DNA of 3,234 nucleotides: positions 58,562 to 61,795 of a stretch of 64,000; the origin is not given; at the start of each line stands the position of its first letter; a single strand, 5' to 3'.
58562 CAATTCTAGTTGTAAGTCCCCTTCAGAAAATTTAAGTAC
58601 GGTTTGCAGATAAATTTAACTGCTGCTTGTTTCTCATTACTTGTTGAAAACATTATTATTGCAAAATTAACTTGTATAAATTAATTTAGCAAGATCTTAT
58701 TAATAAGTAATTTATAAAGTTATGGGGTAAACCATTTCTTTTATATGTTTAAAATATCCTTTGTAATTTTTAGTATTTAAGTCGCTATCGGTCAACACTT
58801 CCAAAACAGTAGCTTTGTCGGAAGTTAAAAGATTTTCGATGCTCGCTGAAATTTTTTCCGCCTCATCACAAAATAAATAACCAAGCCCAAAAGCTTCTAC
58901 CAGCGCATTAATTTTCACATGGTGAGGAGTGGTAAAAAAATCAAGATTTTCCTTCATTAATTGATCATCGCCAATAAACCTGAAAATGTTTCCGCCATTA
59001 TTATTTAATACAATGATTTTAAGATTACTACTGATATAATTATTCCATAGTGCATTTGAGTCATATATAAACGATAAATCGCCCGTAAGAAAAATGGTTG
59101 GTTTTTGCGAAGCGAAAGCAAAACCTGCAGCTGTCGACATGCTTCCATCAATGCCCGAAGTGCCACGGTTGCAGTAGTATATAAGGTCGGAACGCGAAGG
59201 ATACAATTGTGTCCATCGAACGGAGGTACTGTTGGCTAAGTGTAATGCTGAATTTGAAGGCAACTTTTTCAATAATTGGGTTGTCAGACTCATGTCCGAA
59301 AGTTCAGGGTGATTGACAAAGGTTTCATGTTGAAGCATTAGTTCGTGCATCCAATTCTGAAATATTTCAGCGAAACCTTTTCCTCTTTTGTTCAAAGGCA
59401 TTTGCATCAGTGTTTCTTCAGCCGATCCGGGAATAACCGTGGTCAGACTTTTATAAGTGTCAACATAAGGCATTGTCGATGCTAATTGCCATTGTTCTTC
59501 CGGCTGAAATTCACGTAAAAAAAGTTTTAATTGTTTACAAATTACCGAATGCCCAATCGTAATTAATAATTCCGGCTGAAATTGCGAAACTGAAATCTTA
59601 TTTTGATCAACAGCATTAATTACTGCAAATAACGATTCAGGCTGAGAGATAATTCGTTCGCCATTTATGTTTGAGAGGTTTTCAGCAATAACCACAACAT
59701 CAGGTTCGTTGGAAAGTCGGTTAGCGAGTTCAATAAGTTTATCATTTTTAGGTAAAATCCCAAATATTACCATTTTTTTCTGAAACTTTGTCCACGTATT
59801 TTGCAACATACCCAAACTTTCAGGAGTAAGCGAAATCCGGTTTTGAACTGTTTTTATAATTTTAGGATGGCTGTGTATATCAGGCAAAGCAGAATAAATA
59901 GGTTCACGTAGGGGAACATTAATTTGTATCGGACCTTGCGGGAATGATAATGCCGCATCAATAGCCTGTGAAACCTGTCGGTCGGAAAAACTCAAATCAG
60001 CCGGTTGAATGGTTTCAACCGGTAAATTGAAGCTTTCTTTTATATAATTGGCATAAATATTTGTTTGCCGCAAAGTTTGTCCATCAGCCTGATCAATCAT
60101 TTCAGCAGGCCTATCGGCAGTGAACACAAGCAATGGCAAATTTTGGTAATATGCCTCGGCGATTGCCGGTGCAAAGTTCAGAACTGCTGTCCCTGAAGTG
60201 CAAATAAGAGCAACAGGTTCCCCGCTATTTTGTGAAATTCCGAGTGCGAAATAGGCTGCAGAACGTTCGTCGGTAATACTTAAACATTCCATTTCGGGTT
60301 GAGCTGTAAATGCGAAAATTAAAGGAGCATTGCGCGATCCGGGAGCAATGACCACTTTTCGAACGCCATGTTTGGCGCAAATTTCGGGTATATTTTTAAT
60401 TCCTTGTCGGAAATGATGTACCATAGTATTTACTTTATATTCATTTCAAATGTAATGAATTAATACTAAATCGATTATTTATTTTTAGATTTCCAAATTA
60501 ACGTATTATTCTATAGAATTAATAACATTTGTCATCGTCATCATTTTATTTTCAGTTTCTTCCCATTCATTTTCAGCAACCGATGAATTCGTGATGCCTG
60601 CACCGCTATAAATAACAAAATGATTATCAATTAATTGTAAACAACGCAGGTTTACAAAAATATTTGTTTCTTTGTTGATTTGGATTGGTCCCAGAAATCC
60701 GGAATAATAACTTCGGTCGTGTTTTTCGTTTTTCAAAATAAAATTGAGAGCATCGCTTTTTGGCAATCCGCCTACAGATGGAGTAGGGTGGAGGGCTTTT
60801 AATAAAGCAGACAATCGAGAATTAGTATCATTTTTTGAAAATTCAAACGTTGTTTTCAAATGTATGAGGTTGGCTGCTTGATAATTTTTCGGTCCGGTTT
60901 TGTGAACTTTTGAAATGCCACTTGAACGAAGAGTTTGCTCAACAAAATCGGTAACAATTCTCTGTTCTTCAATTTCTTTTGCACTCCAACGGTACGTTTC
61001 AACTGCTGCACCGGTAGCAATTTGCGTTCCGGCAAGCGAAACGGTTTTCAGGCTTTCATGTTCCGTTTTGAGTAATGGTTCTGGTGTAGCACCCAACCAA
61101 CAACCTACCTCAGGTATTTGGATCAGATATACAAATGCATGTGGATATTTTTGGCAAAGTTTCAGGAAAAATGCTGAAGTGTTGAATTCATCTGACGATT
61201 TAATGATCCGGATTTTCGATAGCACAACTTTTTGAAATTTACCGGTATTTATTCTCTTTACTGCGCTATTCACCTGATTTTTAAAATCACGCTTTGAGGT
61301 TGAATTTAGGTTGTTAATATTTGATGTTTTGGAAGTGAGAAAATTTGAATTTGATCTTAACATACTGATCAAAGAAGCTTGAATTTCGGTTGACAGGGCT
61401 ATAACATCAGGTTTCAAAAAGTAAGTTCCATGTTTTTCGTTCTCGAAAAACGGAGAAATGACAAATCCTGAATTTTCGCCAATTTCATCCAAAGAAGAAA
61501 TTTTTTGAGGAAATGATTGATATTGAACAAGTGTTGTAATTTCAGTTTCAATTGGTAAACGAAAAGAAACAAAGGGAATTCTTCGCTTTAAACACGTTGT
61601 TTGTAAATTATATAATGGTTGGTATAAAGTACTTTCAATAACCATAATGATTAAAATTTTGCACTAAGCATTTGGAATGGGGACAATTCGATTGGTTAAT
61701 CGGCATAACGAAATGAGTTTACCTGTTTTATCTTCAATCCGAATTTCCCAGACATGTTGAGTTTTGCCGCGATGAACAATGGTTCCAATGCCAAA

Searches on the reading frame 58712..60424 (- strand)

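Call 77: search_protein_families(library=pfam, proteins=[window:58712-60424:-], max_evalue=0.00001)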
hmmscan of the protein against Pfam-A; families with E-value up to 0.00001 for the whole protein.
window:58712-60424:- (570 aa): 3 families
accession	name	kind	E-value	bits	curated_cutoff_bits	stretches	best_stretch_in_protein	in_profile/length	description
PF02776.23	TPP_enzyme_N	-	3.5e-23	82.1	26.8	1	14-119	9-115/119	Thiamine pyrophosphate enzyme, N-terminal TPP binding domain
PF02775.26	TPP_enzyme_C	-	2.5e-10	40.8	21.9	1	405-543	10-151/151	Thiamine pyrophosphate enzyme, C-terminal TPP binding domain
PF16582.11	TPP_enzyme_M_2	-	2.4e-08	34.4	30.1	1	243-395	65-207/208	Middle domain of thiamine pyrophosphate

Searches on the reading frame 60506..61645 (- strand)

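Call 77: search_protein_families(library=pfam, proteins=[window:60506-61645:-], max_evalue=0.00001)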
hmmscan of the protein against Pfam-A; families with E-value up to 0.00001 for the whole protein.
window:60506-61645:- (379 aa): 1 family
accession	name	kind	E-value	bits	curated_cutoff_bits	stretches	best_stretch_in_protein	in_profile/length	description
PF00425.24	Chorismate_bind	-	4.2e-61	207.2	27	1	118-367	2-257/257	chorismate binding enzyme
